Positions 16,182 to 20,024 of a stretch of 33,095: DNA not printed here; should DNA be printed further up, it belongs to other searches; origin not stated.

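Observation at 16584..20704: Type IIG/IIL-like restriction-methylase translationally coupled to a DprA/Smf-like protein: a candidate undescribed two-gene defence module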

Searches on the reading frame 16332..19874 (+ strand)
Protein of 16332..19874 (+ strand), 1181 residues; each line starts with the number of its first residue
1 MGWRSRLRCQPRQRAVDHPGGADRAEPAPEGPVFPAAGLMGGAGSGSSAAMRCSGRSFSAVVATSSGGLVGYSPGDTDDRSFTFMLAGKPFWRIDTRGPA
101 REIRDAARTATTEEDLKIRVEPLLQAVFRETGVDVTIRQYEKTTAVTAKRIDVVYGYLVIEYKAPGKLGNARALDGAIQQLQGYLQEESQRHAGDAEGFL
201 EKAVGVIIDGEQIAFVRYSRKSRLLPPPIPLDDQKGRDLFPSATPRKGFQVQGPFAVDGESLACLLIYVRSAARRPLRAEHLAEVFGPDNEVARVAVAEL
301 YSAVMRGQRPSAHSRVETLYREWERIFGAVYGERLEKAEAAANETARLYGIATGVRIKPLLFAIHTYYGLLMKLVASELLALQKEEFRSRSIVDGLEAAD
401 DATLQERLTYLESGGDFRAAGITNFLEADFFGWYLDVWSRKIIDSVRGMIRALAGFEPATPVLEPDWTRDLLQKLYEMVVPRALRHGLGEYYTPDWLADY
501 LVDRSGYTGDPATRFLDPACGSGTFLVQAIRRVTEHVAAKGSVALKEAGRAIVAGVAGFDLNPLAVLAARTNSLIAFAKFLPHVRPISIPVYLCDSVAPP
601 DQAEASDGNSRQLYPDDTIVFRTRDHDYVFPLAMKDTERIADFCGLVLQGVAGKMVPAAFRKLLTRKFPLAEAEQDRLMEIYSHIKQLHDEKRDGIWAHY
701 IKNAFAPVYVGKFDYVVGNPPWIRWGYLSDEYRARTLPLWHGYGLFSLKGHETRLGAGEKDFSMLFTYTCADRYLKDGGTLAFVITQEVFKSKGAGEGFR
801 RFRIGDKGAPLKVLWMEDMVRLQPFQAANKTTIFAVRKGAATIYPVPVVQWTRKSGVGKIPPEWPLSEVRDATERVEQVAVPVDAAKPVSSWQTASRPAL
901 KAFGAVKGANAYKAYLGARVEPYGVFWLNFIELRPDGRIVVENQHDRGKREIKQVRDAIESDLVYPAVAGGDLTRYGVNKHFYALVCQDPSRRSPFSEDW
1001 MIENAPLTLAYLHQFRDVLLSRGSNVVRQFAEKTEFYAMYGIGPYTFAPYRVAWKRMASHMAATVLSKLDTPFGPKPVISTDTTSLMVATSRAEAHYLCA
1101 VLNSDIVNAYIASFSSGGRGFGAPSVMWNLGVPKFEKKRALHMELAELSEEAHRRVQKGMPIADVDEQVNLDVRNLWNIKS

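Call 6: search_protein_families(library=pfam, proteins=[window:16332-19874:+], max_evalue=1)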
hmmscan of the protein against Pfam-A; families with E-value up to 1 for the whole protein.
window:16332-19874:+ (1181 aa): 6 families
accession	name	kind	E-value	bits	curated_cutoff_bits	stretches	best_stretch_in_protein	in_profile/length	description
PF02384.22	N6_Mtase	-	1.8e-10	41.1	20.4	1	469-574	3-98/311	N-6 DNA Methylase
PF07669.17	Eco57I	-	1.7e-09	38.5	25.3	1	558-803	5-150/171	Eco57I restriction-modification methylase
PF01170.24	UPF0020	-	1.1e-05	25.7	22.3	1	497-573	16-96/197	RMKL-like, methyltransferase domain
PF20473.4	MmeI_Mtase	-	0.00015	21.5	27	1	513-535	21-43/259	MmeI, DNA-methyltransferase domain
PF12950.13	TaqI_C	-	0.007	17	26.5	1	1079-1116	62-99/118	TaqI-like C-terminal specificity domain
PF13847.12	Methyltransf_31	-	0.16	12.1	27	1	511-572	3-47/145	Methyltransferase domain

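Call 7: search_protein_families(library=ncbifam, proteins=[window:16332-19874:+], max_evalue=1)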
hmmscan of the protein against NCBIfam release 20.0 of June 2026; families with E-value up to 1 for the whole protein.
window:16332-19874:+ (1181 aa): 6 families
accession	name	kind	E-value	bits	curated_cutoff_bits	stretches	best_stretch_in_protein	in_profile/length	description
NF033451.1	BREX_2_MTaseX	equivalog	1.4e-08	33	400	1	466-576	174-289/1185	BREX-2 system adenine-specific DNA-methyltransferase PglX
TIGR02987.1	met_A_Alw26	exception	9.2e-08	31.3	353.5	1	489-538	4-58/523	Alw26I/Eco31I/Esp3I family type II restriction adenine-specific DNA-methyltransferase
NF047738.1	antiphage_MADS2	equivalog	1.6e-07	30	720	1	475-544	297-364/654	methylation-associated defense system DNA methyltransferase MAD2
NF008748.0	PRK11783.1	equivalog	0.004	15.4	466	1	497-531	179-212/704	bifunctional 23S rRNA (guanine(2069)-N(7))-methyltransferase RlmK/23S rRNA (guanine(2445)-N(2))-methyltransferase RlmL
NF033455.1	BREX_6_MTaseX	exception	0.097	10.1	900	1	512-535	329-352/1319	BREX-6 system adenine-specific DNA-methyltransferase PglX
TIGR00497.1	hsdM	equivalog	0.19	10.4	242.75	1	482-534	194-245/515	type I restriction-modification system subunit M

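Call 8: search_protein_families(library=padloc, proteins=[window:16332-19874:+], max_evalue=1)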
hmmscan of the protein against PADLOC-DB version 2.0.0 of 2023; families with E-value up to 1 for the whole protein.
window:16332-19874:+ (1181 aa): 46 families (the best 25 are shown)
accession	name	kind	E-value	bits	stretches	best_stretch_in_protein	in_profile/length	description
PDLC03630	REase_MTase_IIG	-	1.4e-252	839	2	251-1178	135-1082/1100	Type IIG restriction enzyme-methyltransferase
PDLC03580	REase_II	-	2.9e-173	576.4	2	350-1160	240-1065/1112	Type II restriction enzyme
PDLC03625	REase_MTase_IIG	-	9.8e-110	365.9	1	279-1162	190-1092/1109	Type IIG restriction enzyme-methyltransferase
PDLC03338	MTase_II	-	1.8e-14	51.4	1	472-597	113-238/604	Type II methyltransferase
PDLC02529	PglX|PglXI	-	2e-13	47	2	493-577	204-294/1189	PglX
PDLC04134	mad2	-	4.1e-13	47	2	469-572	251-332/492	mads_2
PDLC03310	MTase_II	-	4.4e-13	46.8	1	958-1109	307-448/475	Type II methyltransferase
PDLC03348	MTase_II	-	1.5e-12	44.9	2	469-575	201-311/727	Type II methyltransferase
PDLC03335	MTase_II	-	2.6e-12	44.2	3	472-572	63-157/607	Type II methyltransferase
PDLC03313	MTase_II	-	1.2e-11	41.8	2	487-562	21-98/563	Type II methyltransferase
PDLC03267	MTase_II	-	1.9e-11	41.6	2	710-793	104-177/539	Type II methyltransferase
PDLC03248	MTase_II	-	1.3e-09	35.4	2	710-855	83-213/521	Type II methyltransferase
PDLC03025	MTase_I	-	6.1e-09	33.1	1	469-575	141-241/569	Type I methyltransferase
PDLC03021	MTase_I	-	1.5e-08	31.9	1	468-573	142-245/491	Type I methyltransferase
PDLC03318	MTase_II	-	5.8e-08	29.5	1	474-540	329-393/723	Type II methyltransferase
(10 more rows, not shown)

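Call 24: search_solved_structures(query=window:16584-19874:+, max_evalue=0.01)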
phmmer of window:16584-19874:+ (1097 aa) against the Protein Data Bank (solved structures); distinct sequences matched with E-value up to 0.01: 2.
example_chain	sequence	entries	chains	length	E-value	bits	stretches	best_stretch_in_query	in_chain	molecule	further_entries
7lni_A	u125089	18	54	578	0.00023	22.5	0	387-445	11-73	Site-specific DNA-methyltransferase (adenine-specific)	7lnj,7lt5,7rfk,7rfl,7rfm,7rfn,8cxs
8cxz_A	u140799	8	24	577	0.00023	22.5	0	387-445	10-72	Site-specific DNA-methyltransferase (adenine-specific)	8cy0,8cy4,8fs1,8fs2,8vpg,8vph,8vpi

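Call 27: search_dna_similar(query=window:16584-19874:+, collection=plasmids, mode=protein, max_evalue=1e-10)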
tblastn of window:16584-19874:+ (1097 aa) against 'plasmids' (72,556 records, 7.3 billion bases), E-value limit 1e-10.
Records with a match: 87; places in all: 92; records where one place covers at least 80% of the query: 24.
Best place of each record, by identity: <60% 87.
By first word of the organism name: Vibrio 39; Klebsiella 6; Rhodococcus 5; Thermus 4; Corynebacterium 3; Hymenobacter 2; Mesorhizobium 2; Sulfuricystis 2; Aeromonas 2; Photobacterium 2; and 20 more.
By predicted mobility (MOB-suite, as given by PLSDB): mobilizable 49; non-mobilizable 28; conjugative 10.
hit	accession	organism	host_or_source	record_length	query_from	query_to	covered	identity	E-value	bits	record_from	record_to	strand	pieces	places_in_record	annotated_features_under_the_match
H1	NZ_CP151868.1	Bacillus thuringiensis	tobacco,mixed culture,leaves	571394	19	1069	96%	30.0%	4e-121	419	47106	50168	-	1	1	N-6 DNA methylase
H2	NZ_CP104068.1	Alicyclobacillus fastidiosus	cell culture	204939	28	1070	95%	29.7%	3e-110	387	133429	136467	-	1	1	N-6 DNA methylase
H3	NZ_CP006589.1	Hymenobacter sp. APR13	silkworm feces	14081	18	1078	97%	29.1%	8e-102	361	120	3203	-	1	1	N-6 DNA methylase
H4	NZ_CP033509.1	Mesorhizobium jarvisii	Lotus corniculatus,cell culture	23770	66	1097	94%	29.8%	3e-115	401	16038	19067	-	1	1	N-6 DNA methylase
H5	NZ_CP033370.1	Mesorhizobium loti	Lotus sp.,cell culture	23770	66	1097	94%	29.8%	3e-115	401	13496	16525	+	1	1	N-6 DNA methylase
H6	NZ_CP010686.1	Phaeobacter piscinae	cell culture,rotifer aquaculture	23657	65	1074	92%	30.0%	1e-111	391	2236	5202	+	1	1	N-6 DNA methylase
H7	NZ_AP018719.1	Sulfuricystis multivorans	-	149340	64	1070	92%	30.0%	1e-108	382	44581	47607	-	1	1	N-6 DNA methylase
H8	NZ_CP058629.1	Chitinibacter bivalviorum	Anodonta arcaeformis,Mono-bacterial ...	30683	64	1070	92%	29.8%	4e-110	386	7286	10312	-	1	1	N-6 DNA methylase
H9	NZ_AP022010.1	Klebsiella quasipneumoniae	-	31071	64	1070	92%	29.7%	2e-109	384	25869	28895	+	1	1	N-6 DNA methylase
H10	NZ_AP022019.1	Klebsiella quasipneumoniae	-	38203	64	1070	92%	29.7%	1e-109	385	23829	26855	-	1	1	N-6 DNA methylase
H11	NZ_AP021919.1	Aeromonas sp. WP2-W18-CRE-05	-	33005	64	1070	92%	29.7%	2e-109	384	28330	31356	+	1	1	N-6 DNA methylase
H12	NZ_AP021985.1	Raoultella ornithinolytica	-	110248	64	1070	92%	29.7%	2e-109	384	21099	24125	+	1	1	N-6 DNA methylase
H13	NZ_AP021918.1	Aeromonas sp. WP2-W18-CRE-05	-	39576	64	1070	92%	29.7%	2e-109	384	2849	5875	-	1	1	N-6 DNA methylase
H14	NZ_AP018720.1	Sulfuricystis multivorans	-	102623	64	1070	92%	29.4%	8e-109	382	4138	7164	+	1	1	N-6 DNA methylase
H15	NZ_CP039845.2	Acetobacter pasteurianus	whole organism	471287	64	1070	92%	29.3%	6e-101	359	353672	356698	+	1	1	N-6 DNA methylase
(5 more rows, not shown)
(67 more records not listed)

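Call 28: get_annotated_region(hit=H4, flank=4000)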
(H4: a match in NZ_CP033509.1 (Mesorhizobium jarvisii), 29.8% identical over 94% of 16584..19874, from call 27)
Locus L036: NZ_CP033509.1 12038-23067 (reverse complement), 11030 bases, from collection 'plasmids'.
description: Mesorhizobium jarvisii strain ATCC 33669 plasmid pMJ700743b, complete sequence
organism: Mesorhizobium jarvisii (NCBI taxid 1777867)
taxonomy: Bacteria; Pseudomonadota; Alphaproteobacteria; Hyphomicrobiales; Phyllobacteriaceae; Mesorhizobium; Mesorhizobium jarvisii
host: -; source: Lotus corniculatus,cell culture; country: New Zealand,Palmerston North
typing (MOB-suite, as given by PLSDB): non-mobilizable
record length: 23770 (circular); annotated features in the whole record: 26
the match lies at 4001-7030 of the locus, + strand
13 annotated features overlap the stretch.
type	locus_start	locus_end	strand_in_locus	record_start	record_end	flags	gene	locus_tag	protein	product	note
CDS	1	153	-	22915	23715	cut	-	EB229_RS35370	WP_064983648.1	hypothetical protein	-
CDS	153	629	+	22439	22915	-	-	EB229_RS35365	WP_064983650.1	hypothetical protein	-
CDS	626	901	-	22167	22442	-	-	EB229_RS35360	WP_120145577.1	hypothetical protein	-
CDS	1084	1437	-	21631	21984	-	-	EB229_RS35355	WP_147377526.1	hypothetical protein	-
CDS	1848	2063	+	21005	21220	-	-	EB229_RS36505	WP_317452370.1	S24 family peptidase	-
CDS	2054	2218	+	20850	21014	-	-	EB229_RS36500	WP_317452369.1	hypothetical protein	-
CDS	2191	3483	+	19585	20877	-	-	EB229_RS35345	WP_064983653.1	Y-family DNA polymerase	-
CDS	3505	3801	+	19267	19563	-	-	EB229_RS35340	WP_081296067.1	ribbon-helix-helix domain-containing protein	-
CDS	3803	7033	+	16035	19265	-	-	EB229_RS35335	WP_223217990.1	N-6 DNA methylase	GO:0006306 - DNA methylation [Evidence IEA]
CDS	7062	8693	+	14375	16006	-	-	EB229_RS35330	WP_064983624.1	AAA family ATPase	-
CDS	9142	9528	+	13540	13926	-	-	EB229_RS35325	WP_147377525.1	hypothetical protein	-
CDS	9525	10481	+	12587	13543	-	-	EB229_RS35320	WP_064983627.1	tyrosine-type recombinase/integrase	GO:0015074 - DNA integration [Evidence IEA]; GO:0006310 - DNA recombination [Evidence IEA]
CDS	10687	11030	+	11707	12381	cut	-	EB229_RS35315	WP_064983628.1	hypothetical protein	-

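Call 29: get_annotated_region(hit=H9, flank=4000)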
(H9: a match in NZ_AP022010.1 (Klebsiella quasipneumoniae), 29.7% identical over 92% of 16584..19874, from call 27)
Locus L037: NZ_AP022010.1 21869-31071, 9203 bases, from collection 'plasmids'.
description: Klebsiella quasipneumoniae strain WP3-S18-CRE-02 plasmid pWP3-S18-CRE-02_5, complete sequence
organism: Klebsiella quasipneumoniae (NCBI taxid 1463165)
taxonomy: Bacteria; Pseudomonadota; Gammaproteobacteria; Enterobacterales; Enterobacteriaceae; Klebsiella; Klebsiella quasipneumoniae
host: -; source: -; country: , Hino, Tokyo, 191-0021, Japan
typing (MOB-suite, as given by PLSDB): mobilizable; replicon IncP; relaxase MOBP
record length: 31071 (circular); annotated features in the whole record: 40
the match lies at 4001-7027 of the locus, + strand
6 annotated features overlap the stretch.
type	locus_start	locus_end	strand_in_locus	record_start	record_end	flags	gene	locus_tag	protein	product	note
CDS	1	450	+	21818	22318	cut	-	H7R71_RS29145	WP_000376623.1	GNAT family N-acetyltransferase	-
CDS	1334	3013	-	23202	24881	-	-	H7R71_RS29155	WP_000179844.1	Mu transposase C-terminal domain-containing protein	GO:0015074 - DNA integration [Evidence IEA]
CDS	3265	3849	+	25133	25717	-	-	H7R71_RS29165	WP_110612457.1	recombinase family protein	GO:0006310 - DNA recombination [Evidence IEA]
CDS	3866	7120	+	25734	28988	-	-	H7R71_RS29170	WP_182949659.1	N-6 DNA methylase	GO:0006306 - DNA methylation [Evidence IEA]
CDS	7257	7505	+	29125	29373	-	-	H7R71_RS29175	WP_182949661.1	hypothetical protein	-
CDS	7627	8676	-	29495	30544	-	-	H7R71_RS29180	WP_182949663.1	DNA-binding protein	-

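Call 32: find_homologous_proteins(query=window:16584-19874:+, max_evalue=1e-20)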
Query window:16584-19874:+ (1097 aa): 3594 proteins with E <= 1e-20 among 8000 candidates; the best 120 are listed.
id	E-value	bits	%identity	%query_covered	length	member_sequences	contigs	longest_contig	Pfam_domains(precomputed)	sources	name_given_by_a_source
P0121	0.0e+0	2521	100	100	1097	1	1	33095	PF02384.23,PF07669.18,PF01170.25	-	-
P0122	0.0e+0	1919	76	100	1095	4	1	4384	PF02384.23,PF07669.18,PF01170.25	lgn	-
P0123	0.0e+0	1790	70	100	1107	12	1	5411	PF02384.23,PF07669.18,PF01170.25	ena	-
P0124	0.0e+0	1726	69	100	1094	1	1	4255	PF02384.23,PF07669.18,PF01170.25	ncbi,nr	ncbi:MAG: N-6 DNA methylase [Myxococcota bacterium]|nr:N-6 DNA methylase [Myxococcota bacterium]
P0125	0.0e+0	1700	68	100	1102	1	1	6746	PF02384.23,PF07669.18,PF01170.25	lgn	-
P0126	0.0e+0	1691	67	100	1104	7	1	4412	PF02384.23,PF07669.18,PF01170.25,PF20473.5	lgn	-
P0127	0.0e+0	1665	67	100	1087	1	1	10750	PF02384.23,PF07669.18,PF01170.25,PF20473.5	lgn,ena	-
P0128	0.0e+0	1662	67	100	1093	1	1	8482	PF02384.23,PF07669.18,PF01170.25,PF20473.5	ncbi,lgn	-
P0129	0.0e+0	1657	67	100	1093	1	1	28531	PF02384.23,PF07669.18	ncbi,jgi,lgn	-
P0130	0.0e+0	1649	66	100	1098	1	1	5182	PF02384.23,PF07669.18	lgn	-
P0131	0.0e+0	1638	65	100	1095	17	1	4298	PF02384.23,PF07669.18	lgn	-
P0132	0.0e+0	1619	64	99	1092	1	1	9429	PF02384.23,PF07669.18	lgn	-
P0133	0.0e+0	1616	65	100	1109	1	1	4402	PF02384.23,PF07669.18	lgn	-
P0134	0.0e+0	1614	64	100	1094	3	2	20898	PF02384.23,PF07669.18,PF01170.25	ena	-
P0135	0.0e+0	1612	64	100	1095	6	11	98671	PF02384.23,PF07669.18,PF01170.25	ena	-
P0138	0.0e+0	1602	65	99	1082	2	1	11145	PF02384.23,PF07669.18,PF01170.25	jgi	jgi:hypothetical protein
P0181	0.0e+0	1431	58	100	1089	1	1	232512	PF02384.23,PF07669.18,PF01170.25,PF20473.5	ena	-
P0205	0.0e+0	1407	56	100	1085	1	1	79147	PF02384.23,PF07669.18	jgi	jgi:type I restriction-modification system DNA methylase subunit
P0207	0.0e+0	1403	58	100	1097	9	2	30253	PF02384.23,PF07669.18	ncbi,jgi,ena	-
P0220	0.0e+0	1382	55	100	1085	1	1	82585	PF02384.23,PF07669.18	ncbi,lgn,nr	ncbi:N-6 DNA methylase [bacterium]|nr:N-6 DNA methylase [bacterium] RQV96302.1 MAG: hypothetical pro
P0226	0.0e+0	1377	57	100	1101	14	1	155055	PF02384.23,PF07669.18,PF01170.25,PF20473.5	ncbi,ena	-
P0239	0.0e+0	1365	56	100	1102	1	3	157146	PF02384.23,PF07669.18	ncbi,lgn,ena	-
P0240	0.0e+0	1358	56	100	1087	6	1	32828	PF02384.23,PF07669.18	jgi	jgi:hypothetical protein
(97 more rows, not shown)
